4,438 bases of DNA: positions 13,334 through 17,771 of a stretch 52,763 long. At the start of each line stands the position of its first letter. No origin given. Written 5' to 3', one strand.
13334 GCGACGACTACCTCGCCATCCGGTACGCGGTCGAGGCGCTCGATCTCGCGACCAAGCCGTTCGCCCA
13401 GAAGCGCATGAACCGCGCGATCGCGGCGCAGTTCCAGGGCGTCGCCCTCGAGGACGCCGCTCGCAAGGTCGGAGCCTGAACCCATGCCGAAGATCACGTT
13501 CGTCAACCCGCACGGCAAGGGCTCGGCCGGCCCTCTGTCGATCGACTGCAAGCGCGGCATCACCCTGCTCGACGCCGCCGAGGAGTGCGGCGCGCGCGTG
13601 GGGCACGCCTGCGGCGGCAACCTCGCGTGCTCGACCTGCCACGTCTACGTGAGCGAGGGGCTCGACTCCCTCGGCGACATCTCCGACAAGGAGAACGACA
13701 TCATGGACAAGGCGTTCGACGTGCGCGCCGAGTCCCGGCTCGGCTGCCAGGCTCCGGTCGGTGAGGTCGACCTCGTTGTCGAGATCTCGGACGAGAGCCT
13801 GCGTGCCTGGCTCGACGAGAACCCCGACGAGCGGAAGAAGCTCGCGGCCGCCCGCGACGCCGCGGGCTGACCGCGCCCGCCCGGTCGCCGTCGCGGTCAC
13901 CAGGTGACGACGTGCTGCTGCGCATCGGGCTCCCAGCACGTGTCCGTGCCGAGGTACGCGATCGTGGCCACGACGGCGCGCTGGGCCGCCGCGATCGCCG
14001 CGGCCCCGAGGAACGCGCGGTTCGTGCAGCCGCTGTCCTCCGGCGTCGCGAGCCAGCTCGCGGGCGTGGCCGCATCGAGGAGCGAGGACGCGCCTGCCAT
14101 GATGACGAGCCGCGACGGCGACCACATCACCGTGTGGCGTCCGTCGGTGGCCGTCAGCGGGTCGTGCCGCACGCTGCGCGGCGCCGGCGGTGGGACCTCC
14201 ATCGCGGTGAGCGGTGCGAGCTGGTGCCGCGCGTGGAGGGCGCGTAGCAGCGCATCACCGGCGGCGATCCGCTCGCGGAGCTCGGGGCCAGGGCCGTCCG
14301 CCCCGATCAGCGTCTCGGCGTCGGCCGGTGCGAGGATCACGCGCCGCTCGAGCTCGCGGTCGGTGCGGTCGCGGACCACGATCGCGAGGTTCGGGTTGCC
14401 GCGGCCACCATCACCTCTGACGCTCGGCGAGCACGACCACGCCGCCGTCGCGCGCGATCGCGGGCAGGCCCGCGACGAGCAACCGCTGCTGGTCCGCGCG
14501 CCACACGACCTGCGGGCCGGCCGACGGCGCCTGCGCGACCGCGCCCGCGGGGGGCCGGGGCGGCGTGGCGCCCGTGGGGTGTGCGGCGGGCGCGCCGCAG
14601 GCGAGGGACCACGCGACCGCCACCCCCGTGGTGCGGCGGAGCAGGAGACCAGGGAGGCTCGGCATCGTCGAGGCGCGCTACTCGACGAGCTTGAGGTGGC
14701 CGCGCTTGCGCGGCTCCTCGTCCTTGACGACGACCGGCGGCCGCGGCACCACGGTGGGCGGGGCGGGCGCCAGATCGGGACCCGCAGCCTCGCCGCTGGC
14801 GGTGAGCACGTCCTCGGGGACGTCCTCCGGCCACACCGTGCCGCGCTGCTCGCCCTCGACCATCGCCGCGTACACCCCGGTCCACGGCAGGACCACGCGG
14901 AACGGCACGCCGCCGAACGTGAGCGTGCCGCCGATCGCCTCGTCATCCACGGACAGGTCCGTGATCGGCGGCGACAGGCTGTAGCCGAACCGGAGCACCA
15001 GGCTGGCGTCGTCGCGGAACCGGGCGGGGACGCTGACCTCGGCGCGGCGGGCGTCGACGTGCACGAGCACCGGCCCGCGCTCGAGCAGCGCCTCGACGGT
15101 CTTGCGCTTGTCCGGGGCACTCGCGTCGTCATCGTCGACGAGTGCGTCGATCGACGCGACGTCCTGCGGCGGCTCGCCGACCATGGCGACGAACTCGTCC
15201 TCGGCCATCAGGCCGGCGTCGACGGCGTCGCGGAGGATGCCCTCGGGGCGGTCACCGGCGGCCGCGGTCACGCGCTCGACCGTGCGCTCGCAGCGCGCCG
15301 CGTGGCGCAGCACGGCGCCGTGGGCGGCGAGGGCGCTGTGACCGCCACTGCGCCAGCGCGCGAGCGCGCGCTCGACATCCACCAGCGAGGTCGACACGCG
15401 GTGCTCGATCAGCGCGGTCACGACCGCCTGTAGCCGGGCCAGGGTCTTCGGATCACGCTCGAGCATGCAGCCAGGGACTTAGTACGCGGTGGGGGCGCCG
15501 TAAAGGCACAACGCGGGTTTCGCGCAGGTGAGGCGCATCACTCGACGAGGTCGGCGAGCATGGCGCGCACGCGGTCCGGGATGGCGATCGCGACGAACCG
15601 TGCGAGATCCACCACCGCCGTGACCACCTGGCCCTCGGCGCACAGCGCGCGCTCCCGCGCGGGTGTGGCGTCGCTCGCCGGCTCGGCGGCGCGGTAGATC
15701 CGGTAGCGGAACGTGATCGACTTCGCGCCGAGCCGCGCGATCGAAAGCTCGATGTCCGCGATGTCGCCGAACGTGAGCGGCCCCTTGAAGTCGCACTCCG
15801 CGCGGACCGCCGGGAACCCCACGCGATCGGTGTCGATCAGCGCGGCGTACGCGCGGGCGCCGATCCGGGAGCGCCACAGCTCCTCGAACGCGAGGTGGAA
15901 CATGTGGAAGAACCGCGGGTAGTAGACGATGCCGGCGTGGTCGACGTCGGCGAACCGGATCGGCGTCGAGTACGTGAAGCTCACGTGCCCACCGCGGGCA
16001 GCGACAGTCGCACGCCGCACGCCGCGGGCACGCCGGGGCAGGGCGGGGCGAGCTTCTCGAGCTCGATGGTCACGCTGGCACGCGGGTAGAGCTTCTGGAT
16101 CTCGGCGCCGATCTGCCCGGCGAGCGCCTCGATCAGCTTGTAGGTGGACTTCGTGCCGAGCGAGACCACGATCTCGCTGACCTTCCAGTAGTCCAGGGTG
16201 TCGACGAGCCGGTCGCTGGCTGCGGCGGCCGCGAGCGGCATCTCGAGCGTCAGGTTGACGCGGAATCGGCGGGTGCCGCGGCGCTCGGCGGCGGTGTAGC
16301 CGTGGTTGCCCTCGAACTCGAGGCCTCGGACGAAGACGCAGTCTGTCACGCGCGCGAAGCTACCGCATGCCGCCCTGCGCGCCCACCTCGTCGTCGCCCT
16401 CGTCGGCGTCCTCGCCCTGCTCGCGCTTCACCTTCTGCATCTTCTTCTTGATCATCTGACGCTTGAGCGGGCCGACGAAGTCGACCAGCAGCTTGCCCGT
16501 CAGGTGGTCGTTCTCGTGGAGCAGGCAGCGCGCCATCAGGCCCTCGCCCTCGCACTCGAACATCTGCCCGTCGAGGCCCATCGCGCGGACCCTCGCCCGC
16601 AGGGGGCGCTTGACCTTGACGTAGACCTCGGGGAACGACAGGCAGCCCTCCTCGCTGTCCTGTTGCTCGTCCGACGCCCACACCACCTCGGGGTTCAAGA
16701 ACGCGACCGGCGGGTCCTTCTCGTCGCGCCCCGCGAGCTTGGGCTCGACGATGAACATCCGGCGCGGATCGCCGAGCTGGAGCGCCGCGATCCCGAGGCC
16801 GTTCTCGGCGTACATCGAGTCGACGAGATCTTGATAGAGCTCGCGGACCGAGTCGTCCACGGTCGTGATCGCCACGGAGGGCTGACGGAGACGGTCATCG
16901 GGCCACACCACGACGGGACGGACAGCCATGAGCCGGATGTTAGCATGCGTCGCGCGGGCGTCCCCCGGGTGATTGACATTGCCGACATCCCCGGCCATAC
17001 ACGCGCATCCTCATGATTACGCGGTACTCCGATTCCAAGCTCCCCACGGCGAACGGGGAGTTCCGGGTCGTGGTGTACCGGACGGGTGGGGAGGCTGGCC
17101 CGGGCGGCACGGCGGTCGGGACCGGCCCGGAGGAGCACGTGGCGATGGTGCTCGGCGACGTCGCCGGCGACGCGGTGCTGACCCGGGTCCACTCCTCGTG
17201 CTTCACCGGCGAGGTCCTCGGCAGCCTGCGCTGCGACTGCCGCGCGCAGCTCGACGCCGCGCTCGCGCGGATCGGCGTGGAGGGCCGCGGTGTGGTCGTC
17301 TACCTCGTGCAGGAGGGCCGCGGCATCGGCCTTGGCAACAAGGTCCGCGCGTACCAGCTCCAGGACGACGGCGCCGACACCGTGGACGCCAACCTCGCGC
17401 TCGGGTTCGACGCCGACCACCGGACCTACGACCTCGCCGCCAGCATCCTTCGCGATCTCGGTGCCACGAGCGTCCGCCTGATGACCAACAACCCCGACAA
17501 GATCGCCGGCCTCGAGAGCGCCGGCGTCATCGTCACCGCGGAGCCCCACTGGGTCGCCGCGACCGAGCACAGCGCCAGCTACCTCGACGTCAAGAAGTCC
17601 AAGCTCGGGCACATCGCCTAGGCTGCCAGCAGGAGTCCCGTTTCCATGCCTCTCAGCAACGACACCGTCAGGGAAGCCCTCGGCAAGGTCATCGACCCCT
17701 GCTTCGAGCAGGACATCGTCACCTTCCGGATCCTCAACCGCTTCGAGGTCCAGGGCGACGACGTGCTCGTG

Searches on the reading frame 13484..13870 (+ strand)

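Call 84: search_protein_families(library=pfam, proteins=[window:13484-13870:+], max_evalue=0.0001)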
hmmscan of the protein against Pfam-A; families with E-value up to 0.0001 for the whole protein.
window:13484-13870:+ (128 aa): 1 family
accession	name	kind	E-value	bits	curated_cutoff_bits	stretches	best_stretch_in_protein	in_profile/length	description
PF00111.32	Fer2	-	3.7e-11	43.2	21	1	18-92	8-76/77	2Fe-2S iron-sulfur cluster binding domain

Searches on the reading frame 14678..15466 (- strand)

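Call 84: search_protein_families(library=pfam, proteins=[window:14678-15466:-], max_evalue=0.0001)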
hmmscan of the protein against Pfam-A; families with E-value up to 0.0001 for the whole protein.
window:14678-15466:- (262 aa): 1 family
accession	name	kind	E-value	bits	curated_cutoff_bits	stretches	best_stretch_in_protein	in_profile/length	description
PF04386.18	SspB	-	2.4e-07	31.3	27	1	135-261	31-155/156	Stringent starvation protein B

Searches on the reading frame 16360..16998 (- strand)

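Call 85: search_protein_families(library=pfam, proteins=[window:16360-16998:-], max_evalue=0.0001)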
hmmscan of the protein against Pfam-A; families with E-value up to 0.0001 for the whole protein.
window:16360-16998:- (212 aa): 1 family
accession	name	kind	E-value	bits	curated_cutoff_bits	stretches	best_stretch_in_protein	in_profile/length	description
PF01327.26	Pep_deformylase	-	1e-40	139.4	22.8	1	27-180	2-155/156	Polypeptide deformylase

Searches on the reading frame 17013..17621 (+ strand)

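Call 85: search_protein_families(library=pfam, proteins=[window:17013-17621:+], max_evalue=0.0001)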
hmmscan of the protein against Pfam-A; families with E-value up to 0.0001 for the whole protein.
window:17013-17621:+ (202 aa): 1 family
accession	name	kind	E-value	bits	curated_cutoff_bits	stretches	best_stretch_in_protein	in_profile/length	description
PF00925.25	GTP_cyclohydro2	-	2.1e-61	206.8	23.3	1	6-175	4-161/165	GTP cyclohydrolase II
